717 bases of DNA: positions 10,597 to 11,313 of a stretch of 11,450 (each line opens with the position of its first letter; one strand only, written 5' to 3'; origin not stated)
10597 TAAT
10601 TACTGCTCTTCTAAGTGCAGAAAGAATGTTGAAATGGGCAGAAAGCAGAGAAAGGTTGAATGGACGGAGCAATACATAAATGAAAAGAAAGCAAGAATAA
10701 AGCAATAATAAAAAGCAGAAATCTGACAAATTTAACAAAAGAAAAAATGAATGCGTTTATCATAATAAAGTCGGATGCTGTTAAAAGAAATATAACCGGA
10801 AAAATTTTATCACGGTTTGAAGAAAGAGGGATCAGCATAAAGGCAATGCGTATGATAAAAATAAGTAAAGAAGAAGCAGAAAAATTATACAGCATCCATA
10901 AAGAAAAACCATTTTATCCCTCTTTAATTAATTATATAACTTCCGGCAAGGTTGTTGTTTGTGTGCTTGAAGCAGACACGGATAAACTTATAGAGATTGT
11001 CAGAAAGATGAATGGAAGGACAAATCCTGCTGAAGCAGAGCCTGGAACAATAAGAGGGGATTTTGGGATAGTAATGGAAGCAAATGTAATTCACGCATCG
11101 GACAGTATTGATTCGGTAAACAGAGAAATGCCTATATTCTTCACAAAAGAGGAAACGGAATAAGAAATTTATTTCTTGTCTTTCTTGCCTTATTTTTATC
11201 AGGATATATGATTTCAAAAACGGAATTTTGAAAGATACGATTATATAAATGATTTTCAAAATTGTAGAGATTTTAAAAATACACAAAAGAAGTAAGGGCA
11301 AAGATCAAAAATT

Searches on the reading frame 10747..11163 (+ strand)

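Call 4: search_protein_families(library=pfam, proteins=[window:10747-11163:+])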
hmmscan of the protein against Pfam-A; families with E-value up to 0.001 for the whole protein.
window:10747-11163:+ (138 aa): 1 family
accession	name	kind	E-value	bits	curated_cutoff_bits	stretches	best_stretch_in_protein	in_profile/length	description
PF00334.24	NDK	-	4e-48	163.2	27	1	3-136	3-134/135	Nucleoside diphosphate kinase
